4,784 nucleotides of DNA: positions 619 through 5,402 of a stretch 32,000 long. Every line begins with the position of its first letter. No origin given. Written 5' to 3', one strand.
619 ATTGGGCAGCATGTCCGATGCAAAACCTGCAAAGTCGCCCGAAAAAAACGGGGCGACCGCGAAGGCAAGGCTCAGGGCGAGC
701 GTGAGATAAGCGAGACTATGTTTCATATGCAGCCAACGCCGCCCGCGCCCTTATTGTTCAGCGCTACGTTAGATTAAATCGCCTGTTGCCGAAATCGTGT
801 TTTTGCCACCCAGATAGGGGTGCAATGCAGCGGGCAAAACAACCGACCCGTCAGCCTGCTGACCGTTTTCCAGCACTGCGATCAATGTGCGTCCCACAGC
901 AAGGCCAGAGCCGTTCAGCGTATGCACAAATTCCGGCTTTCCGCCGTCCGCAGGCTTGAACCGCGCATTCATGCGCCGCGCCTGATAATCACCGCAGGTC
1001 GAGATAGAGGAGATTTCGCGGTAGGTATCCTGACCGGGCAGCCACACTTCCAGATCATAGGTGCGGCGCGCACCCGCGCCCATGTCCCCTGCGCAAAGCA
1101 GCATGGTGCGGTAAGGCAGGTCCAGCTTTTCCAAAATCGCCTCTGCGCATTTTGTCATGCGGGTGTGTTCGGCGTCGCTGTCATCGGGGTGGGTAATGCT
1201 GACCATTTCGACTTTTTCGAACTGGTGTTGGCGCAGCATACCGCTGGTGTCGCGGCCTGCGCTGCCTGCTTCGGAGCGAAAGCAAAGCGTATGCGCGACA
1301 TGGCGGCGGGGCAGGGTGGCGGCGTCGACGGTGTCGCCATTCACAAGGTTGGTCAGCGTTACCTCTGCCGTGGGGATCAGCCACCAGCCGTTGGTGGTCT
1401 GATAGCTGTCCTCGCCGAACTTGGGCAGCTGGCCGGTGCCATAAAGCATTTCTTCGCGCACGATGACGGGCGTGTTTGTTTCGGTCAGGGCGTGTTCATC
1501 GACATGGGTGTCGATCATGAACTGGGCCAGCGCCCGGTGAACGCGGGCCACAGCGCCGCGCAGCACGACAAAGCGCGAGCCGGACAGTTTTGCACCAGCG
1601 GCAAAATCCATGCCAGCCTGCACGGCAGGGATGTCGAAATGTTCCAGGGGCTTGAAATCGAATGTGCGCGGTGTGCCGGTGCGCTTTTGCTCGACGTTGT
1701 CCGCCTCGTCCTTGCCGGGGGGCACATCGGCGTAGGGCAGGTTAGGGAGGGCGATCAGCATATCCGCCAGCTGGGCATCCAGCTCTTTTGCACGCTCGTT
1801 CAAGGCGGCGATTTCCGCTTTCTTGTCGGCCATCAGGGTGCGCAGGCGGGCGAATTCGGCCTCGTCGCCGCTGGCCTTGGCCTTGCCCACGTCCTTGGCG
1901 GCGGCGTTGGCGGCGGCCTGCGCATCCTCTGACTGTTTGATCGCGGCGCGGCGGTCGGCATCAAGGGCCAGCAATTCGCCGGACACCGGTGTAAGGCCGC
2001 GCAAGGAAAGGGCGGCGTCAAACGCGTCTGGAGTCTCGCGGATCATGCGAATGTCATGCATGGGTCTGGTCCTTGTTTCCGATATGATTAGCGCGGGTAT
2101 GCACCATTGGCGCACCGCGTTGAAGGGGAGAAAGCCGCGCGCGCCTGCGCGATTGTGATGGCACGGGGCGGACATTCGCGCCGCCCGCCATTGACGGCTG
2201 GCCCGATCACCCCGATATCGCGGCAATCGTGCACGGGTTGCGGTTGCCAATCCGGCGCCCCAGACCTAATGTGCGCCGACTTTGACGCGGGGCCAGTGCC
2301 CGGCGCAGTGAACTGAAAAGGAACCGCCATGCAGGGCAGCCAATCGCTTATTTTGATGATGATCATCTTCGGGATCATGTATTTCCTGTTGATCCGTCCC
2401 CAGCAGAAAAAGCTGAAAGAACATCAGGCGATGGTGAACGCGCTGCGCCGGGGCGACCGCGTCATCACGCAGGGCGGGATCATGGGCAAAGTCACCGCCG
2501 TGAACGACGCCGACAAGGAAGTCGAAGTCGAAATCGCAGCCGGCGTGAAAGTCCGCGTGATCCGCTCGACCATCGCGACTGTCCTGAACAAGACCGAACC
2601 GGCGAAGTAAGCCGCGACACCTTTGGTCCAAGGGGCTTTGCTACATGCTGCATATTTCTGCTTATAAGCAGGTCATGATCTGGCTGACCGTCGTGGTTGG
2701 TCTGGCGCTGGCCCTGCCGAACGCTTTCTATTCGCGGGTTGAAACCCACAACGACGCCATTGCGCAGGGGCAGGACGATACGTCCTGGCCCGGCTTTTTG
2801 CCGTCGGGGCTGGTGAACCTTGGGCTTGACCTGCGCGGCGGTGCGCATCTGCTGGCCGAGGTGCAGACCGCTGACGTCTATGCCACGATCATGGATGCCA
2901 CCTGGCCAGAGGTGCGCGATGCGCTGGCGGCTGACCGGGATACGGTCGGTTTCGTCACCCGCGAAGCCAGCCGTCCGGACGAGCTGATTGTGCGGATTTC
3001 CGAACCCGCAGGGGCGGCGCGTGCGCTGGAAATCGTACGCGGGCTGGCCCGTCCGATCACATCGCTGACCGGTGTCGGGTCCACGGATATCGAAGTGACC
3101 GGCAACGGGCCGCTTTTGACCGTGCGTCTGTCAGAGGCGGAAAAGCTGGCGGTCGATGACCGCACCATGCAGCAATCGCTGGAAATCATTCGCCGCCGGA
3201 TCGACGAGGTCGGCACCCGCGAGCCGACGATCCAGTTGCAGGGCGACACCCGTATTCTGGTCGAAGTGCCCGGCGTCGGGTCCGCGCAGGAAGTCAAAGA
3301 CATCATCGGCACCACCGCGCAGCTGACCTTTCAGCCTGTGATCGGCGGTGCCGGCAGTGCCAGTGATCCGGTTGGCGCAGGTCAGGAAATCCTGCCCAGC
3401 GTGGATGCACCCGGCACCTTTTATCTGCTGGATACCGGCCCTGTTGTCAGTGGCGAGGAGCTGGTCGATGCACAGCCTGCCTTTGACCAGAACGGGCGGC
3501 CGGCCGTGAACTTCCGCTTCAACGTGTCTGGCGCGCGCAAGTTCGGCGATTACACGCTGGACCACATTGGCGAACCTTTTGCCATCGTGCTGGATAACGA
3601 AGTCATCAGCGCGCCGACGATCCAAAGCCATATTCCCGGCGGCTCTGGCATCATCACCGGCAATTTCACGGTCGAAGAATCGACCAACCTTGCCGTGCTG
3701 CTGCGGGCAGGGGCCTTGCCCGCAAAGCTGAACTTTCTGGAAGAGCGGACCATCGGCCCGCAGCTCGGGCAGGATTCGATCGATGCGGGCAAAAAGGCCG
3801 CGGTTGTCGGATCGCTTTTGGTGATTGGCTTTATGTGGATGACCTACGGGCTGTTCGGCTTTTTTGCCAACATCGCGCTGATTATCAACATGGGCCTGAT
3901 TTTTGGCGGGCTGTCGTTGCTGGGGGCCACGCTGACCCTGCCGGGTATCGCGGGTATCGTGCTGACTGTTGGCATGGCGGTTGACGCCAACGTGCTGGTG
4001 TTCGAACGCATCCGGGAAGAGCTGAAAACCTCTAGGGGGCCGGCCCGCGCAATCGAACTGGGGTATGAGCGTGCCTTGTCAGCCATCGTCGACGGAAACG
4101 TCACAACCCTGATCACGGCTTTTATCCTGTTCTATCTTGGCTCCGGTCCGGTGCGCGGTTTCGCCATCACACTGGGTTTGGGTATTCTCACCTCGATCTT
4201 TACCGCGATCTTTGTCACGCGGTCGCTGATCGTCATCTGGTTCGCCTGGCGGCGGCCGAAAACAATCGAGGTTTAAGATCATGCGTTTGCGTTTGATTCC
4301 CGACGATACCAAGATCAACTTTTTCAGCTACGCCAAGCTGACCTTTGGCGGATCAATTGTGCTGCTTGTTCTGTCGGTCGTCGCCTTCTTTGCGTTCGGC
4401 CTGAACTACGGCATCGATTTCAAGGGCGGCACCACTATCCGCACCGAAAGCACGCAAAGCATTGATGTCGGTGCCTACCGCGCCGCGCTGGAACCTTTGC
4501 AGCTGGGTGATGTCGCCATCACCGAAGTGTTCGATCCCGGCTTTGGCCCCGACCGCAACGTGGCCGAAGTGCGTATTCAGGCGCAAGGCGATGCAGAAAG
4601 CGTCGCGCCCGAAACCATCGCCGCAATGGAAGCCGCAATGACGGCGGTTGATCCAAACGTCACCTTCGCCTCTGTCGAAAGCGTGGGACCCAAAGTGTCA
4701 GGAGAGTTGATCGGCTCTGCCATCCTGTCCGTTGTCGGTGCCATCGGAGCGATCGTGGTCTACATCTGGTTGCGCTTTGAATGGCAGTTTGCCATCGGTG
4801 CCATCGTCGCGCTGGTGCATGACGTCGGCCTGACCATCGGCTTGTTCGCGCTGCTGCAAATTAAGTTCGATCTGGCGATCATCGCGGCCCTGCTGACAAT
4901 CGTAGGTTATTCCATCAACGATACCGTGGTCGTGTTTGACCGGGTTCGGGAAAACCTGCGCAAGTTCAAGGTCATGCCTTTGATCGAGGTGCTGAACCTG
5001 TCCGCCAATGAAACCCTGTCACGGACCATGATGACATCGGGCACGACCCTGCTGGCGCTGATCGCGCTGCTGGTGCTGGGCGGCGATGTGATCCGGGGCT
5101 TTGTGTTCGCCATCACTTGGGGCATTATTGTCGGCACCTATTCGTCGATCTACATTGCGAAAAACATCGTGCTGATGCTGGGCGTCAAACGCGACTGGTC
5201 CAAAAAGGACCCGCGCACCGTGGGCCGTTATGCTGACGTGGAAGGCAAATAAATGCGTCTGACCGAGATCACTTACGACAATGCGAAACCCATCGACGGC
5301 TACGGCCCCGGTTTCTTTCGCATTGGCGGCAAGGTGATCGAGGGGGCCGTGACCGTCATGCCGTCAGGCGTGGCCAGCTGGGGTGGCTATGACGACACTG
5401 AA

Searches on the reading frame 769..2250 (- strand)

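Call 26: search_protein_families(library=pfam, proteins=[window:769-2250:-], max_evalue=0.00001)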
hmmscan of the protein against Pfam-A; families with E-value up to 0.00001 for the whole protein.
window:769-2250:- (493 aa): 2 families
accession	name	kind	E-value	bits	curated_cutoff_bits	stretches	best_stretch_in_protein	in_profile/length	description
PF00587.30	tRNA-synt_2b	-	5.9e-34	118.1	29.3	1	289-462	11-178/179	tRNA synthetase class II core domain (G, H, P, S and T)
PF02403.27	Seryl_tRNA_N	-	1.9e-20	73.6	28.2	1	64-172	1-108/108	Seryl-tRNA synthetase N-terminal domain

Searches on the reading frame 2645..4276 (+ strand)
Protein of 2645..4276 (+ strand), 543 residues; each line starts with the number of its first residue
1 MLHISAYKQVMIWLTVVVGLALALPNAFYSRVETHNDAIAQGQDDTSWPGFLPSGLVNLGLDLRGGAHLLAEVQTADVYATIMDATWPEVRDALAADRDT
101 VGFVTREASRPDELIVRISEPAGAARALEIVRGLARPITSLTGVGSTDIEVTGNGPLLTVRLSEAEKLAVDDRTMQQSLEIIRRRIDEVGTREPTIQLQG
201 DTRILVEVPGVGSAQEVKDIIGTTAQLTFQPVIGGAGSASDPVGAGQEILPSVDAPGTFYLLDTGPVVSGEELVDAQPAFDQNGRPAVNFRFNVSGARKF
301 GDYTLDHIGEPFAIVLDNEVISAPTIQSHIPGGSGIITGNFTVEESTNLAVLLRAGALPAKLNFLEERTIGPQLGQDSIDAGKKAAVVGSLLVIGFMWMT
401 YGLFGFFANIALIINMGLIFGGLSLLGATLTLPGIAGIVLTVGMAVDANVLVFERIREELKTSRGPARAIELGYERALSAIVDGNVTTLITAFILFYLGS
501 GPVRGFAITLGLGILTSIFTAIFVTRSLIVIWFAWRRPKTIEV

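Call 26: search_protein_families(library=pfam, proteins=[window:2645-4276:+], max_evalue=0.00001)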
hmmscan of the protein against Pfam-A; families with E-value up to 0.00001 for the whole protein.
window:2645-4276:+ (543 aa): 4 families
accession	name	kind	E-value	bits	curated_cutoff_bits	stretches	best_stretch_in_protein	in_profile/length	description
PF22599.2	SecDF_P1_head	-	1.7e-40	137.9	27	1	248-360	2-114/114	SecDF, P1 head subdomain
PF21760.3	SecD_1st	-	5.1e-23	80.7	27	1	175-232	1-58/60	Protein translocase subunit SecDF, P1 domain, N-terminal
PF02355.23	SecD_SecF_C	-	4e-19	69.2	20.5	1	363-532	14-186/189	Protein export membrane protein SecD/SecF, C-terminal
PF03176.21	MMPL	-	1.1e-06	28.3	20.5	1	409-535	178-305/333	MMPL family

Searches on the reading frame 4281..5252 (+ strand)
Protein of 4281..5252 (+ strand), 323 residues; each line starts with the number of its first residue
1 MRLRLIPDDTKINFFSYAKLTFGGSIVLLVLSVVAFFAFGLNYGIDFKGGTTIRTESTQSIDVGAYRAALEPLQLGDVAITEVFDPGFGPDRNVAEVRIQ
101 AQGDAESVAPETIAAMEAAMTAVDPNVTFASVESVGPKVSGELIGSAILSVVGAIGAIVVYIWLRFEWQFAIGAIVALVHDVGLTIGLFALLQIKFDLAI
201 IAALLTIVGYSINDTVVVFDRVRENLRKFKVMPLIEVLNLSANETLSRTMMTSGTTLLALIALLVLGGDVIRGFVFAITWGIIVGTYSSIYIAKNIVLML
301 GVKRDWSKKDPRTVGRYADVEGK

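Call 26: search_protein_families(library=pfam, proteins=[window:4281-5252:+], max_evalue=0.00001)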
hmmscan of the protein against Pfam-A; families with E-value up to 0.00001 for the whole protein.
window:4281-5252:+ (323 aa): 2 families
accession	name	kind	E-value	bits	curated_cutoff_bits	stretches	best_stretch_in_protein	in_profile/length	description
PF02355.23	SecD_SecF_C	-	7.1e-70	234.7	20.5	1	117-301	3-187/189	Protein export membrane protein SecD/SecF, C-terminal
PF07549.19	Sec_GG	-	5.8e-09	35.6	20.3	1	34-60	1-27/28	SecD/SecF GG Motif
